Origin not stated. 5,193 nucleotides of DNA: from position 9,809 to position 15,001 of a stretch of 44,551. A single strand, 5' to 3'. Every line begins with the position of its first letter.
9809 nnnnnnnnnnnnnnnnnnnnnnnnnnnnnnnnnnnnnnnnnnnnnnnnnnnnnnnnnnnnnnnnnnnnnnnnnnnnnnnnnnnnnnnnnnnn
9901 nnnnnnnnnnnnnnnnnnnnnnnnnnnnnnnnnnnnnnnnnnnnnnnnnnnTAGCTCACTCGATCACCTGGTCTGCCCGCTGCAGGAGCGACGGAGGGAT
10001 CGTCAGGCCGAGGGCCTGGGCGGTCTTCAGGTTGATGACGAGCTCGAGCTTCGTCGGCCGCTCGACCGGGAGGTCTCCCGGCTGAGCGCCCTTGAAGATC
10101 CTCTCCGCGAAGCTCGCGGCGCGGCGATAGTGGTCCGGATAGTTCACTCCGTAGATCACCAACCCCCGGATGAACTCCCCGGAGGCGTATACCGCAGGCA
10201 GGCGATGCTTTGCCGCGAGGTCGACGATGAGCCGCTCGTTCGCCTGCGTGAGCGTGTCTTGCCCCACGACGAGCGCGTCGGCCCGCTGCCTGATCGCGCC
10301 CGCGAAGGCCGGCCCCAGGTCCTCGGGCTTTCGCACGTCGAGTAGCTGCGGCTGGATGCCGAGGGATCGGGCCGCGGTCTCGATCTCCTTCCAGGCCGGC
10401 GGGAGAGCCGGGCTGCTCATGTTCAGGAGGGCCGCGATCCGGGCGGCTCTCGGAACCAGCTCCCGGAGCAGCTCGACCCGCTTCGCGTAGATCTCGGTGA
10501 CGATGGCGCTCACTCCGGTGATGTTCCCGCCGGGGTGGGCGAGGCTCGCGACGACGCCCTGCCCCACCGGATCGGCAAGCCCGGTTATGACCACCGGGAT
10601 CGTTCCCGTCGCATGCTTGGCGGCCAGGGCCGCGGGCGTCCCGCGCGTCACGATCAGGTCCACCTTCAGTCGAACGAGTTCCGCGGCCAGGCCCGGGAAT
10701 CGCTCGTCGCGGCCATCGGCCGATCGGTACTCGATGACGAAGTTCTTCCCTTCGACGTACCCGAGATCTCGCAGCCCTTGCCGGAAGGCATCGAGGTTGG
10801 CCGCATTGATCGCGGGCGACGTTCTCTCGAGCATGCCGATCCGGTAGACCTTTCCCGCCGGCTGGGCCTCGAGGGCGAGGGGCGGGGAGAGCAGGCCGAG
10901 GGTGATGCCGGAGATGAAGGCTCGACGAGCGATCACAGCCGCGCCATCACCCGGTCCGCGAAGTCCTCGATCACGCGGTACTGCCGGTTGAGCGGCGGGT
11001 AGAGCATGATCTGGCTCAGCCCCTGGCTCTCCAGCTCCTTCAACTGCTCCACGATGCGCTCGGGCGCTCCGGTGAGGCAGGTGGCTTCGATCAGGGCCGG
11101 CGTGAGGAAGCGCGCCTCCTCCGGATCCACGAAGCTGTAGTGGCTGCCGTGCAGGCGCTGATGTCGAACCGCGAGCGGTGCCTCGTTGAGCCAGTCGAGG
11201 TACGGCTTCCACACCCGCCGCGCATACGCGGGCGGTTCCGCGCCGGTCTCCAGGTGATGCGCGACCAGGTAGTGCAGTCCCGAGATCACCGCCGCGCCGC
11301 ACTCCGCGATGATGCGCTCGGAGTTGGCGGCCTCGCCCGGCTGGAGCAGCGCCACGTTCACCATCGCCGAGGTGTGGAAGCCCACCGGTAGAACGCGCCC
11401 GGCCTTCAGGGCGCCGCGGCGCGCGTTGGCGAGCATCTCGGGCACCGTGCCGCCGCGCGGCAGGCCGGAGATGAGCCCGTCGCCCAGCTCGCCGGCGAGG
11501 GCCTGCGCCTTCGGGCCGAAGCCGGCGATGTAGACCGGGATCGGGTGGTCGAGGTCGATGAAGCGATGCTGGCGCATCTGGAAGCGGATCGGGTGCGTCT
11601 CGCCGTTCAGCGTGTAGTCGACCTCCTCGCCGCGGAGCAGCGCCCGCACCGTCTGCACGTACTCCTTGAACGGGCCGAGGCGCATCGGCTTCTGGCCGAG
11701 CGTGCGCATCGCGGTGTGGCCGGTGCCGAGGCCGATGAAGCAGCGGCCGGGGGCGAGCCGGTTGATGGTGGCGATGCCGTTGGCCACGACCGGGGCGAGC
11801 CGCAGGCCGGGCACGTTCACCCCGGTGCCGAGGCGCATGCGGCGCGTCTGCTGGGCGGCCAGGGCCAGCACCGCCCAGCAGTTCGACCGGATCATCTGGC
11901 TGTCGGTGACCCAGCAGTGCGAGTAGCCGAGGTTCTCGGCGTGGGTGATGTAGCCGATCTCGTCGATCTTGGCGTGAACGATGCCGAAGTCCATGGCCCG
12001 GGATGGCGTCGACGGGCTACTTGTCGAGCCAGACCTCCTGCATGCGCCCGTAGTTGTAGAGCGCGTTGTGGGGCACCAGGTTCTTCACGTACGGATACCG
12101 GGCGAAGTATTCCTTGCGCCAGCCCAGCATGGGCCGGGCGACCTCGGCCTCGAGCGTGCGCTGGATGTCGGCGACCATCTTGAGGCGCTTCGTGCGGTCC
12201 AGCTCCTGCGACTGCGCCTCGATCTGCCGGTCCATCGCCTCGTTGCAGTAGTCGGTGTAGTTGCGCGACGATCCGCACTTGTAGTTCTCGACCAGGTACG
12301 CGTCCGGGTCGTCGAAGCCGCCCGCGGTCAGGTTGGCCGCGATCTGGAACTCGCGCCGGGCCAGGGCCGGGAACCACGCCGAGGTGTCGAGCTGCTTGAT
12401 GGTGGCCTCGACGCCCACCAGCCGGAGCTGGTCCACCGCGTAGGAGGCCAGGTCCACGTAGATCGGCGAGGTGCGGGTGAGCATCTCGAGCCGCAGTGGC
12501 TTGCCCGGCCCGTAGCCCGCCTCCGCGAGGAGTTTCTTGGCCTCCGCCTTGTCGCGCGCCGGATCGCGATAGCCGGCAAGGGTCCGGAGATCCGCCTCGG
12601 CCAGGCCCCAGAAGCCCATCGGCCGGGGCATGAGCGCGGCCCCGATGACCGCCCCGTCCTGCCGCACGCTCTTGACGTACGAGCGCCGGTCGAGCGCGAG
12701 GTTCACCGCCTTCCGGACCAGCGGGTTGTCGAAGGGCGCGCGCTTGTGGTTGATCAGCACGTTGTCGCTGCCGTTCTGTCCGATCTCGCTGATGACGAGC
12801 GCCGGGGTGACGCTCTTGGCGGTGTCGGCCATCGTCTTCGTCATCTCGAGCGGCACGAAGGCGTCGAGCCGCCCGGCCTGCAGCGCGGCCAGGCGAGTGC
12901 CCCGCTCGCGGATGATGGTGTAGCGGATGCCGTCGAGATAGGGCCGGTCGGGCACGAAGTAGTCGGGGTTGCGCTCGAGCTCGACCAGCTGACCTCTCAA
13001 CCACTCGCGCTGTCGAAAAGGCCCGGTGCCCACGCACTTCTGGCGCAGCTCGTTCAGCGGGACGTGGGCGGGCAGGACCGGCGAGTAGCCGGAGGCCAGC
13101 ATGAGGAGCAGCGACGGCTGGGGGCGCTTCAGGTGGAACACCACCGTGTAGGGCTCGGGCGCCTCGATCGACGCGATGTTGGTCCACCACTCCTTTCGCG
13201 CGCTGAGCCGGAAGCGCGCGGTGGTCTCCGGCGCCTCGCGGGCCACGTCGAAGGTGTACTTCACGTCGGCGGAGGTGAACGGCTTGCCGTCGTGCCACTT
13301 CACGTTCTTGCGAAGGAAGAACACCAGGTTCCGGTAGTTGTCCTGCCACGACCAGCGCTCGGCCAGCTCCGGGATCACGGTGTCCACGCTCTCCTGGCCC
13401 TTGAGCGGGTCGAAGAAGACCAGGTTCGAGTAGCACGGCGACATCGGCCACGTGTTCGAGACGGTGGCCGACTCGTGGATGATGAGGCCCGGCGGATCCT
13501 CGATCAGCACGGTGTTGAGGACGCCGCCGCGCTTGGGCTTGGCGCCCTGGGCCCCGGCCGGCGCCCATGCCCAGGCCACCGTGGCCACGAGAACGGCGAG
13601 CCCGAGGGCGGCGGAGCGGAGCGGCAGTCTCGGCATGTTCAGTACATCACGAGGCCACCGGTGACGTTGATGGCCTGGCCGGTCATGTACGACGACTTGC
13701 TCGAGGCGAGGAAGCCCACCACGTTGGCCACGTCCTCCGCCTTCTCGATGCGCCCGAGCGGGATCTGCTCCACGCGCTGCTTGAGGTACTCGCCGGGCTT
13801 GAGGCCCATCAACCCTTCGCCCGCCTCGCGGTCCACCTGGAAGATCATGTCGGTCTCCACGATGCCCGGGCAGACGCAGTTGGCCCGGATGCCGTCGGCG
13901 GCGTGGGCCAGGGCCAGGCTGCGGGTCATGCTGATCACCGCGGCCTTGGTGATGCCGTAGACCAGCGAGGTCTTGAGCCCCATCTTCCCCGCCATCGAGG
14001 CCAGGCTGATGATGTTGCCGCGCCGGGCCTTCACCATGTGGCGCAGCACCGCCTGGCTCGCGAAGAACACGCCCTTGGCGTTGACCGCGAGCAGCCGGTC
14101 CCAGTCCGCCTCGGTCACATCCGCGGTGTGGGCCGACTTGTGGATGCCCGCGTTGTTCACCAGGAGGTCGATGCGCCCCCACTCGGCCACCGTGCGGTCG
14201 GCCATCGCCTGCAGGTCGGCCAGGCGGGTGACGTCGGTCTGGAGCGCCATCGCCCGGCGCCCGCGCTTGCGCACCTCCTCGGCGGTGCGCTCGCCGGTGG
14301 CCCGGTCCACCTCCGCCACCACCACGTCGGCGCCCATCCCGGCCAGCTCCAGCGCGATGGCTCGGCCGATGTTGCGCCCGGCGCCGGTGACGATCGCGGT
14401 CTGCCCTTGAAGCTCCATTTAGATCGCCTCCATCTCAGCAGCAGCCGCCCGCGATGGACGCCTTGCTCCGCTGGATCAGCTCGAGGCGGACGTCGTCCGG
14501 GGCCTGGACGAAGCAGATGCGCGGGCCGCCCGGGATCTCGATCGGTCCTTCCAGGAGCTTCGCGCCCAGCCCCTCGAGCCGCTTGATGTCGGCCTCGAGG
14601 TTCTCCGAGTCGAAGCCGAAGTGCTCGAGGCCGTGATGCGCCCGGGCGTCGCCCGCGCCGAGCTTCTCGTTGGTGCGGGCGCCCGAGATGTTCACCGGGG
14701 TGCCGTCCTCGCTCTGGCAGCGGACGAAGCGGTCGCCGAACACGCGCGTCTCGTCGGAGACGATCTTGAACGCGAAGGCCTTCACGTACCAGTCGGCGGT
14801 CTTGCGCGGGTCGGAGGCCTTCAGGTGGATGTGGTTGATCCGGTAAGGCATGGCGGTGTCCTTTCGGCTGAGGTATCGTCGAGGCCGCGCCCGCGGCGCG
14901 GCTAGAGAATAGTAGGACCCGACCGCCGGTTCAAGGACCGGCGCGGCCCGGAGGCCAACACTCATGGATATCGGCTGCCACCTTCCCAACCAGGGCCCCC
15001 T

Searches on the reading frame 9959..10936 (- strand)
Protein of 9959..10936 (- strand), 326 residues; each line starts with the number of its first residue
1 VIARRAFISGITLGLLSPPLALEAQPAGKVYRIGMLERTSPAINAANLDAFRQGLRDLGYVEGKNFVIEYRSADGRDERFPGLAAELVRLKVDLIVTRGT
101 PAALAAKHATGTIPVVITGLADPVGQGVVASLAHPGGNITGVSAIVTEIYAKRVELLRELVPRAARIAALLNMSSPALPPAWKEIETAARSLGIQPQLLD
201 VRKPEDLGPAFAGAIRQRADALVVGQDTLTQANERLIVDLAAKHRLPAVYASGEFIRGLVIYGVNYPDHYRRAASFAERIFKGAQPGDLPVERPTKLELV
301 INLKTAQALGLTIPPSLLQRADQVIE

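Call 13: search_protein_families(library=pfam, proteins=[window:9959-10936:-], max_evalue=0.001)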
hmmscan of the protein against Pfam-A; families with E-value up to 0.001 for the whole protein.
window:9959-10936:- (326 aa): 1 family
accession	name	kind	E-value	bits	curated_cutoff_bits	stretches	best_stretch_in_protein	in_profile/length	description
PF04392.18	ABC_sub_bind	-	5.8e-47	160.8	25.9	1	48-325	17-293/293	ABC transporter substrate binding protein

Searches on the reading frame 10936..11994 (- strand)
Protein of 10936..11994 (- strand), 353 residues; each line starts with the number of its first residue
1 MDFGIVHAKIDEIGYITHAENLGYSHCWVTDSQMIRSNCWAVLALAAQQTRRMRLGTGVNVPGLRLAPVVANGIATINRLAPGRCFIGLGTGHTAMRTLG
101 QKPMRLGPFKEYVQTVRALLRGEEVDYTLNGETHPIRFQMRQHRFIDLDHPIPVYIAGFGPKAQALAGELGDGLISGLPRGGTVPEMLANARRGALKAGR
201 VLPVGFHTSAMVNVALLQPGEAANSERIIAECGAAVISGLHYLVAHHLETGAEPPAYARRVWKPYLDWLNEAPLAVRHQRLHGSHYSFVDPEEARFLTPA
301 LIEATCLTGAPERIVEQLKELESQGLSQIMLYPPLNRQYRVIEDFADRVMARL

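Call 13: search_protein_families(library=pfam, proteins=[window:10936-11994:-], max_evalue=0.001)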
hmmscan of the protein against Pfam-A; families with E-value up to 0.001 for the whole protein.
window:10936-11994:- (353 aa): 1 family
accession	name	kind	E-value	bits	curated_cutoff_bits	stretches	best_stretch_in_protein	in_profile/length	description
PF00296.26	Bac_luciferase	-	1.5e-45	156.3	27.9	1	14-327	27-313/314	Luciferase-like monooxygenase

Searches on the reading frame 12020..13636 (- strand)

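Call 13: search_protein_families(library=pfam, proteins=[window:12020-13636:-], max_evalue=0.001)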
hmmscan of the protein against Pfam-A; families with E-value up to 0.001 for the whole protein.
window:12020-13636:- (539 aa): 1 family
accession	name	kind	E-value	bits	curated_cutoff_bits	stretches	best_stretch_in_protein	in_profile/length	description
PF00496.27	SBP_bac_5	-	3.6e-77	260.4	32.4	1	86-456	1-365/368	Bacterial extracellular solute-binding proteins, family 5 Middle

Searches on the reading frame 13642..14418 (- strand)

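Call 13: search_protein_families(library=pfam, proteins=[window:13642-14418:-], max_evalue=0.001)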
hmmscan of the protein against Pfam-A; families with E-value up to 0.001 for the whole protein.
window:13642-14418:- (259 aa): 3 families
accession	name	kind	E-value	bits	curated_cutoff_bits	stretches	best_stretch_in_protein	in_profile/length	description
PF13561.12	adh_short_C2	-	5.9e-61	206.5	27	1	12-256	1-235/236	Enoyl-(Acyl carrier protein) reductase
PF00106.31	adh_short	-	2.7e-58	197.1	26.6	1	6-192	1-187/195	short chain dehydrogenase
PF08659.16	KR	-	1.1e-10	42.2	22.6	1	7-161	2-156/180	KR domain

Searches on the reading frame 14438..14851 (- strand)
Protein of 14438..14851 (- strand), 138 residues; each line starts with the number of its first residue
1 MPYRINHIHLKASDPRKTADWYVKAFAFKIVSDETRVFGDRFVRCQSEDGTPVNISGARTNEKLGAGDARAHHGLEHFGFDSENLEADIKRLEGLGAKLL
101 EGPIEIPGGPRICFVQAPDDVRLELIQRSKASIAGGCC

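Call 13: search_protein_families(library=pfam, proteins=[window:14438-14851:-], max_evalue=0.001)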
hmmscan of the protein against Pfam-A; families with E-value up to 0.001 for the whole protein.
window:14438-14851:- (138 aa): 3 families
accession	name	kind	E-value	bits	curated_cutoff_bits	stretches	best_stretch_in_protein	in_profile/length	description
PF00903.31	Glyoxalase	-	5.6e-12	46.5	20.6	1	4-125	1-121/121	Glyoxalase/Bleomycin resistance protein/Dioxygenase superfamily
PF18029.7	Glyoxalase_6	-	1.5e-05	26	23.6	1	8-105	2-89/106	Glyoxalase-like domain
PF13669.12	Glyoxalase_4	-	1.8e-05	25.5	27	1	6-114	1-109/109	Glyoxalase/Bleomycin resistance protein/Dioxygenase superfamily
